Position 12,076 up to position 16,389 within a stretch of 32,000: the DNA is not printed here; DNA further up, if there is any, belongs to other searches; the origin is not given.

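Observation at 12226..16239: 1337-aa Mrr-nuclease / SF2-helicase / 10xHA protein as island cargo: candidate single-gene anti-phage or helper-interference system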

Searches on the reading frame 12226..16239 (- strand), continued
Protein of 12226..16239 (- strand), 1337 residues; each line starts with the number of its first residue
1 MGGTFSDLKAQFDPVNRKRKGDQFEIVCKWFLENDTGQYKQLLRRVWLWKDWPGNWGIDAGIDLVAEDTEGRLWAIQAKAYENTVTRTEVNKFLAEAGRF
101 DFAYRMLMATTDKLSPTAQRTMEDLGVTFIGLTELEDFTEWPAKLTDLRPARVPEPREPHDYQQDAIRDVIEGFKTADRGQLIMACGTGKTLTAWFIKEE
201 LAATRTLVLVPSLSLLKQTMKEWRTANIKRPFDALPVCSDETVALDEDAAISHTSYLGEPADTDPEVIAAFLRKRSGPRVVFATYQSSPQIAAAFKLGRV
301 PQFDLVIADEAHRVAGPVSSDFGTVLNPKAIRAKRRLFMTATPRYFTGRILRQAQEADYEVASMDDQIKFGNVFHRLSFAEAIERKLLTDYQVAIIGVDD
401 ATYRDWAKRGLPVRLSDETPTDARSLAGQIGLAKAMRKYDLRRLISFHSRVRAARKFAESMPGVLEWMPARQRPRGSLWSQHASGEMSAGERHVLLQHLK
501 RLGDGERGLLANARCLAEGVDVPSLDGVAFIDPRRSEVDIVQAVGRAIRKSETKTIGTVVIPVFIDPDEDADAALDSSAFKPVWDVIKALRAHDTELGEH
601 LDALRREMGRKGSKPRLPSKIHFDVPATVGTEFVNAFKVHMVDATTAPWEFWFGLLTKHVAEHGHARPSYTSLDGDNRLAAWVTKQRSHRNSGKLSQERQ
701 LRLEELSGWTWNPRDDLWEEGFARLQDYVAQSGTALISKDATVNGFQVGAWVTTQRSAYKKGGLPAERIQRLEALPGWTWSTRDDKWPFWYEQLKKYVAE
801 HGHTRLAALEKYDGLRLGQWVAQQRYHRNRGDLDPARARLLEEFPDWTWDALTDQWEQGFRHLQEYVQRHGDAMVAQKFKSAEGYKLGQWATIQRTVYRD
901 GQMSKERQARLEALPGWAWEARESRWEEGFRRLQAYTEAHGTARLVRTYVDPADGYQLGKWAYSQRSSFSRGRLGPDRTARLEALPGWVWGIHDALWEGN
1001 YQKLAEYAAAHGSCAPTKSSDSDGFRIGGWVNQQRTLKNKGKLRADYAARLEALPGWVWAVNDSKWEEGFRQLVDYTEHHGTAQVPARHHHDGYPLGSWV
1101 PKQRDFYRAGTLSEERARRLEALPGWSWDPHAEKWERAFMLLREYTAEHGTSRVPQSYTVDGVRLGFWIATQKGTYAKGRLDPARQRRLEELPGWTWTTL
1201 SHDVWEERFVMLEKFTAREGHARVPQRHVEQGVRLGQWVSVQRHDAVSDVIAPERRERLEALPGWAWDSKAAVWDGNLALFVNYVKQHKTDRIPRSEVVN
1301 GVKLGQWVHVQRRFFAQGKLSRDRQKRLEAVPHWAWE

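Call 31: find_encoding_contigs(protein=P0025, flank=10000, max_places=2)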
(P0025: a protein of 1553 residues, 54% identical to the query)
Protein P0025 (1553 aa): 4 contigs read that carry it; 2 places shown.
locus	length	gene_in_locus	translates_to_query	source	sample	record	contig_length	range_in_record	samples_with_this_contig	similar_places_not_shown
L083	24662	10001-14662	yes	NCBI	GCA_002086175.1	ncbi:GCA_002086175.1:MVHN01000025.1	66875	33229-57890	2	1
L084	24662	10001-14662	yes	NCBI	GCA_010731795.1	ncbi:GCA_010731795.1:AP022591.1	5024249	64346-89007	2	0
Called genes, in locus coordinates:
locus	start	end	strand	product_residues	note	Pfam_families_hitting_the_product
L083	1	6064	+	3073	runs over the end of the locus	PF16073:SAT, PF22690:FAS_AT_central, PF08354:Fas1-AflB-like_hel, PF18094:SBS_FAS, PF01575:MaoC_dehydratas, PF00698:Acyl_transf_1, PF00109:ketoacyl-synt, PF02801:Ketoacyl-synt_C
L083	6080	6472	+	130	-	PF01648:ACPS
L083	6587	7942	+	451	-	PF01546:Peptidase_M20, PF07687:M20_dimer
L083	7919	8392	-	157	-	PF00578:AhpC-TSA, PF08534:Redoxin, PF13911:AhpC-TSA_2 (weak)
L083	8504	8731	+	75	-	PF12277:DUF3618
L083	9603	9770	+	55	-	-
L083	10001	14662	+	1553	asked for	PF04471:Mrr_cat (weak), PF13156:Mrr_cat_2, PF00270:DEAD (weak), PF04851:ResIII, PF00271:Helicase_C (weak), PF03457:HA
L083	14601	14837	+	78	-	PF03457:HA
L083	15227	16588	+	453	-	PF22483:Mu-transpos_C_2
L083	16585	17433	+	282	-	PF01695:IstB_IS21, PF13604:AAA_30 (weak), PF00004:AAA (faint)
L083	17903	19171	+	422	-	PF08751:TrwC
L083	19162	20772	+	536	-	PF13086:AAA_11 (faint), PF13245:AAA_19, PF13604:AAA_30, PF27170:SH3_Rv2311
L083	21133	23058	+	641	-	PF13649:Methyltransf_25 (weak)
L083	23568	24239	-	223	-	-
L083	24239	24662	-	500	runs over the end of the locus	-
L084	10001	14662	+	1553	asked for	PF04471:Mrr_cat (weak), PF13156:Mrr_cat_2, PF00270:DEAD (weak), PF04851:ResIII, PF00271:Helicase_C (weak), PF03457:HA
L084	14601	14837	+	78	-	PF03457:HA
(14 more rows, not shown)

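Call 32: find_encoding_contigs(protein=P0028, flank=10000, max_places=2)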
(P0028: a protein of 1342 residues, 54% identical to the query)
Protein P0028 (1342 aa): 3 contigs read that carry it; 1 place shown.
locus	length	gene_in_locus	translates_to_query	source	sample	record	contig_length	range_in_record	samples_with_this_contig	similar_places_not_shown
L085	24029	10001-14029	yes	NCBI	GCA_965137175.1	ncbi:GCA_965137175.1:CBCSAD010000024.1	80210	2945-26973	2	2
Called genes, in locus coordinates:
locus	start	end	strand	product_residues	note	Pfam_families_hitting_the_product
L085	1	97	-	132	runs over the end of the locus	PF01381:HTH_3, PF13413:HTH_25 (weak), PF13560:HTH_31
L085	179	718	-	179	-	-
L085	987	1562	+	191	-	-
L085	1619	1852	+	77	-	-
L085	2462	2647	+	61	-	PF12728:HTH_17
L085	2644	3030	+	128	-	PF10888:DUF2742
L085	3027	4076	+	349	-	PF13481:AAA_25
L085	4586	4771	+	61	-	-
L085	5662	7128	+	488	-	-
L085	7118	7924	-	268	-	-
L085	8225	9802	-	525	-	PF00078:RVT_1 (weak)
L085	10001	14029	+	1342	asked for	PF13156:Mrr_cat_2, PF00270:DEAD, PF04851:ResIII, PF00271:Helicase_C (weak), PF03457:HA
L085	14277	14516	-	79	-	-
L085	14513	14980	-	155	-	-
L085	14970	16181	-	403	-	-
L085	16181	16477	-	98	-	-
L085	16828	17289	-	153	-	PF00520:Ion_trans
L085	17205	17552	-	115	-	-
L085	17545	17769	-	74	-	-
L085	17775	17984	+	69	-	-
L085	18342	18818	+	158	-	-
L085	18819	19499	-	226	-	-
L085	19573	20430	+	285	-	PF11185:DUF2971 (faint)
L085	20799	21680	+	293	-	PF00089:Trypsin, PF13365:Trypsin_2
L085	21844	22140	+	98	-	-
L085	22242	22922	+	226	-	-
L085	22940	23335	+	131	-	-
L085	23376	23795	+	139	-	-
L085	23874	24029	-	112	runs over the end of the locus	-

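Call 35: search_protein_families(library=pfam, alignment_id=A2, max_evalue=0.00001)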
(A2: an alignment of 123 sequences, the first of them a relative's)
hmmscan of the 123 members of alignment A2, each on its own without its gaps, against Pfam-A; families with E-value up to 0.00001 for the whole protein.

A. member 1, L003:6319-7014:+ (231 aa): 0 families

B. families by the number of members that match (of 123 scanned): 128 families (the first 25 are shown)
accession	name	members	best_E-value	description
PF00069.31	Pkinase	2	1.1e-36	Protein kinase domain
PF00005.33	ABC_tran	2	1.4e-33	ABC transporter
PF07714.23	PK_Tyr_Ser-Thr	2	2.2e-21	Protein tyrosine and serine/threonine kinase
PF13676.11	TIR_2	2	1.1e-14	TIR domain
PF00815.25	Histidinol_dh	1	1.1e-168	Histidinol dehydrogenase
PF09660.15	DUF2397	1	4.8e-111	Protein of unknown function (DUF2397)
PF13549.11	ATP-grasp_5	1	1.5e-91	ATP-grasp domain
PF00850.24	Hist_deacetyl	1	9.7e-89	Histone deacetylase domain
PF25174.1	Beta-prop_THOC3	1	9.5e-88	THOC3 beta-propeller domain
PF00400.38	WD40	1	2.1e-73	WD domain, G-beta repeat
PF00291.31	PALP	1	1.7e-72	Pyridoxal-phosphate dependent enzyme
PF14253.11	AbiH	1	9.4e-66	Bacteriophage abortive infection AbiH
PF13086.12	AAA_11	1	2.2e-64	AAA domain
PF25173.1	Beta-prop_WDR3_1st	1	1.4e-63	WDR3 first beta-propeller domain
PF00155.27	Aminotran_1_2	1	1.8e-62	Aminotransferase class I and II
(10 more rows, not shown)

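Call 43: search_protein_families(library=pfam, proteins=[L022:9881-13018:+, L023:1926-5255:+, L027:2340-5339:+, L040:9902-14698:+, L058:10001-14959:+, L067:9923-14767:+, L082:9884-13459:+], max_evalue=0.001)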
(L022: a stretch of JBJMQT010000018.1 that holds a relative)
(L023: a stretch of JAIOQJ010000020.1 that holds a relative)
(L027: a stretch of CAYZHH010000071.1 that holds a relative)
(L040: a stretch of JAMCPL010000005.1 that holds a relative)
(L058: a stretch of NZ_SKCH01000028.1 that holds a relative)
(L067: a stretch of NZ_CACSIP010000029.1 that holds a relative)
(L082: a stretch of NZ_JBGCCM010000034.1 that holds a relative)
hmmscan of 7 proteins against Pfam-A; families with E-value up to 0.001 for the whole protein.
L022:9881-13018:+ (1045 aa): 5 families
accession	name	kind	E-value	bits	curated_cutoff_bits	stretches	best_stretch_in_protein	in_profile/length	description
PF13156.12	Mrr_cat_2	-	6.4e-30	104.1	22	1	54-166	2-118/127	Restriction endonuclease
PF04851.21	ResIII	-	3.1e-24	86.2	22.5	1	179-366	2-163/164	Type III restriction enzyme, res subunit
PF00270.35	DEAD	-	1e-10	42.1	26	1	182-365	1-160/167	DEAD/DEAH box helicase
PF00271.37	Helicase_C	-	2.1e-07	31.6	23.5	1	505-577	40-109/110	Helicase conserved C-terminal domain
PF00176.29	SNF2-rel_dom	-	2.9e-05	23.7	24.9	1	196-365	13-163/290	SNF2-related domain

L023:1926-5255:+ (1109 aa): 5 families
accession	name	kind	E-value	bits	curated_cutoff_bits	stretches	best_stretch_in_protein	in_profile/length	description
PF13156.12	Mrr_cat_2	-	1e-30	106.7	22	1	42-155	1-118/127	Restriction endonuclease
PF04851.21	ResIII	-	3.7e-22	79.4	22.5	1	169-355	3-163/164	Type III restriction enzyme, res subunit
PF00270.35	DEAD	-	2.3e-10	40.9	26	1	171-355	1-161/167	DEAD/DEAH box helicase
PF00271.37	Helicase_C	-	3.9e-06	27.5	23.5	1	498-568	42-109/110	Helicase conserved C-terminal domain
PF04471.18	Mrr_cat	-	8.6e-05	23.1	21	1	66-143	32-107/115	Restriction endonuclease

L027:2340-5339:+ (999 aa): 6 families
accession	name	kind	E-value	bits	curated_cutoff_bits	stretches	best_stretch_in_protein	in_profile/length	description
PF13156.12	Mrr_cat_2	-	1.5e-28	99.6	22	1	10-121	3-118/127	Restriction endonuclease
PF04851.21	ResIII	-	1.1e-20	74.6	22.5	1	135-321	3-163/164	Type III restriction enzyme, res subunit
PF00270.35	DEAD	-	1.4e-09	38.3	26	1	137-321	1-161/167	DEAD/DEAH box helicase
PF00176.29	SNF2-rel_dom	-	2.2e-07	30.7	24.9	1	139-320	1-163/290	SNF2-related domain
PF00271.37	Helicase_C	-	3.6e-07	30.9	23.5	1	462-535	39-109/110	Helicase conserved C-terminal domain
PF04471.18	Mrr_cat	-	0.00065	20.2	21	0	31-107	31-105/115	Restriction endonuclease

L040:9902-14698:+ (1598 aa): 8 families
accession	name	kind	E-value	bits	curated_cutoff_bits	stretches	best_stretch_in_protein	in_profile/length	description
PF18135.7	Type_ISP_C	-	1.1e-102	344.1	25.9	1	1205-1577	2-342/342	Type ISP C-terminal specificity domain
PF22240.1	ISP_coupler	-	2.5e-45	154.4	27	1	707-831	1-125/126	Type ISP restriction-modification enzyme, coupler domain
PF13156.12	Mrr_cat_2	-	1.4e-43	148.3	22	1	47-169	1-126/127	Restriction endonuclease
PF04851.21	ResIII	-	3.6e-24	86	22.5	1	178-375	3-163/164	Type III restriction enzyme, res subunit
PF00271.37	Helicase_C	-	4.4e-11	43.4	23.5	1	488-596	17-109/110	Helicase conserved C-terminal domain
PF02384.22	N6_Mtase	-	4.7e-10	39.7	20.4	1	835-1022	4-153/311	N-6 DNA Methylase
PF04471.18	Mrr_cat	-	7.6e-06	26.5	21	1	68-154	28-112/115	Restriction endonuclease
PF07669.17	Eco57I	-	7.5e-05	23.3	25.3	1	994-1089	75-158/171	Eco57I restriction-modification methylase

L058:10001-14959:+ (1652 aa): 7 families
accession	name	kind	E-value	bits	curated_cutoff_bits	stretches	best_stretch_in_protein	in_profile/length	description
PF18135.7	Type_ISP_C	-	5.1e-99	332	25.9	1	1248-1634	2-342/342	Type ISP C-terminal specificity domain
PF22240.1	ISP_coupler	-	7.2e-50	169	27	1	745-869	1-125/126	Type ISP restriction-modification enzyme, coupler domain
PF13156.12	Mrr_cat_2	-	5.5e-49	165.7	22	1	35-154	2-123/127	Restriction endonuclease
PF04851.21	ResIII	-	1.4e-25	90.5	22.5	1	167-364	2-163/164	Type III restriction enzyme, res subunit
PF00270.35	DEAD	-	4.5e-09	36.7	26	1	170-363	1-160/167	DEAD/DEAH box helicase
PF00271.37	Helicase_C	-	1.8e-08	35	23.5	1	522-596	39-109/110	Helicase conserved C-terminal domain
PF02384.22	N6_Mtase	-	0.00017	21.5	20.4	1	873-1124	4-198/311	N-6 DNA Methylase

L067:9923-14767:+ (1614 aa): 8 families
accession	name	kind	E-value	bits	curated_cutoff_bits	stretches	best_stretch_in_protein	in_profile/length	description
PF18135.7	Type_ISP_C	-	2.7e-87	293.5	25.9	1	1212-1586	2-342/342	Type ISP C-terminal specificity domain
PF22240.1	ISP_coupler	-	6.5e-52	175.7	27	1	716-840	1-125/126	Type ISP restriction-modification enzyme, coupler domain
PF13156.12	Mrr_cat_2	-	6.4e-47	159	22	1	41-156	2-119/127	Restriction endonuclease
PF04851.21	ResIII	-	2.1e-24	86.7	22.5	1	176-369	5-163/164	Type III restriction enzyme, res subunit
PF00270.35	DEAD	-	3.5e-10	40.3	26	1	177-369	2-161/167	DEAD/DEAH box helicase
PF00271.37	Helicase_C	-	9.1e-09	36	23.5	1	507-588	27-109/110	Helicase conserved C-terminal domain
PF02384.22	N6_Mtase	-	7.8e-07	29.1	20.4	1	845-1025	5-145/311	N-6 DNA Methylase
PF07669.17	Eco57I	-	0.00021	21.8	25.3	1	999-1106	70-165/171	Eco57I restriction-modification methylase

L082:9884-13459:+ (1191 aa): 7 families
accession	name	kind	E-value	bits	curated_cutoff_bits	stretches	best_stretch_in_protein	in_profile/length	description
PF22240.1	ISP_coupler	-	5.5e-47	159.7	27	1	741-863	1-125/126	Type ISP restriction-modification enzyme, coupler domain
PF13156.12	Mrr_cat_2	-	5.4e-44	149.6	22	1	68-187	2-123/127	Restriction endonuclease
PF04851.21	ResIII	-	2e-24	86.8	22.5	1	203-411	2-163/164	Type III restriction enzyme, res subunit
PF00271.37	Helicase_C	-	9.2e-10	39.2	23.5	1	556-630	39-109/110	Helicase conserved C-terminal domain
PF00270.35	DEAD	-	6.1e-09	36.3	26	1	207-410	2-160/167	DEAD/DEAH box helicase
PF02384.22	N6_Mtase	-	1.1e-06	28.7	20.4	1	867-1068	4-161/311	N-6 DNA Methylase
PF07669.17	Eco57I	-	6e-05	23.6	25.3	1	1030-1136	71-165/171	Eco57I restriction-modification methylase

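Call 47: find_related_loci(query=window:12226-16239:-, collection=viral_contigs, flank=10000)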
Query window:12226-16239:- (1337 aa) in viral_contigs; peptide patterns used: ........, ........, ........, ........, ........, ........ (x = any residue, [..] = any of these).
No stretch of DNA in the collection matches any of the patterns.

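Call 48: find_related_loci(query=A1, collection=viral_contigs, flank=10000)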
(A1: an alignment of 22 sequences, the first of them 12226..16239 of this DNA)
Query A1 (1337 aa) in viral_contigs; peptide patterns used: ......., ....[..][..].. (x = any residue, [..] = any of these).
157 stretches matched a pattern; 120 encode a relative of the query (tblastn E <= 1e-3); the best 80 are kept; 80 distinct loci.
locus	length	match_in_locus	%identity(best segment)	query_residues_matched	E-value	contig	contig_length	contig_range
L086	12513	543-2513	48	2-644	8e-174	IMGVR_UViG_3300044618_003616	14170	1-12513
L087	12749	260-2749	41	155-1337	1e-172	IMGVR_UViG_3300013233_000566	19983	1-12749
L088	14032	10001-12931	31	4-1331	2e-118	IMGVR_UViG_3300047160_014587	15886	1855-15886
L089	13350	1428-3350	35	4-611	6e-101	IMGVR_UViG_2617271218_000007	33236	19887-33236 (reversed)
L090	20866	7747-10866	25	6-1337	3e-97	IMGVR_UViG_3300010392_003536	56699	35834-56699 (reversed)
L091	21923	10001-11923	36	20-611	4e-97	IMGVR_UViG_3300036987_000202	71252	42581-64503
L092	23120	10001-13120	25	6-1337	2e-97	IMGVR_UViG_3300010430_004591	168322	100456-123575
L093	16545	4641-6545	37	20-606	7e-97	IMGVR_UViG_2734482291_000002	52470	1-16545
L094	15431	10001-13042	26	17-1336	2e-96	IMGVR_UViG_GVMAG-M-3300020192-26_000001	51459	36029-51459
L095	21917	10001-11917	37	1-594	2e-94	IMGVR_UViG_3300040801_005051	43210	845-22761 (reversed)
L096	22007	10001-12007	34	9-621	2e-94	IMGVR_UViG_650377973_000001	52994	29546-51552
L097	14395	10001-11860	35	18-604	3e-94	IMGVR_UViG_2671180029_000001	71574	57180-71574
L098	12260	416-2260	37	16-603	7e-93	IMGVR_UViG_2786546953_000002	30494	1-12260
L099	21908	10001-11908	36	16-611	2e-92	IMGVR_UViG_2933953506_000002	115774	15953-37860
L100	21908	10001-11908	36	20-604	2e-90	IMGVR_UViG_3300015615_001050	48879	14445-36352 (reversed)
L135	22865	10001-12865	33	176-1337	1e-121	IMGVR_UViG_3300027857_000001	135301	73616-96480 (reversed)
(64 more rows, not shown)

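Call 63: search_protein_families(library=ncbifam, proteins=[window:12226-16239:-], max_evalue=0.001)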
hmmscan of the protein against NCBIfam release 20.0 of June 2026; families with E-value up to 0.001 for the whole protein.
window:12226-16239:- (1337 aa): 9 families
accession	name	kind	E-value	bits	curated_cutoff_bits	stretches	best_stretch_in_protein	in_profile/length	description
TIGR04095.1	dnd_restrict_1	equivalog_domain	3.1e-18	66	600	2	152-393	2-207/451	DNA phosphorothioation system restriction enzyme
NF053632.1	heli_RadD_YejH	equivalog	9.7e-12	43.9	720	1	267-555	76-347/573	DNA repair helicase RadD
NF046051.1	restrict_EcoAI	equivalog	5.1e-09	35.1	550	1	154-398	153-353/768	EcoAI/FtnUII family type I restriction enzme subunit R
NF003673.1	PRK05298.1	equivalog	1.7e-06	26.7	743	0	158-224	9-75/653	excinuclease ABC subunit UvrB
NF045503.1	repair_heli_XPB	equivalog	3.4e-06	25.9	610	1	158-223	183-248/548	DNA repair helicase XPB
TIGR00631.1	uvrb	equivalog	1.2e-05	23.7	750.1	0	158-224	9-75/658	excinuclease ABC subunit UvrB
NF010337.0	PRK13766.1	equivalog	1.4e-05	23.4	610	0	499-554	417-472/781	Hef nuclease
NF008521.0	PRK11448.1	equivalog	2.1e-05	22.7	729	0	161-229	416-489/1123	type I restriction-modification system endonuclease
TIGR03117.2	cas_csf4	equivalog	0.00027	19.2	400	0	184-226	154-199/800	type IV CRISPR-associated DEAD/DEAH-box helicase Csf4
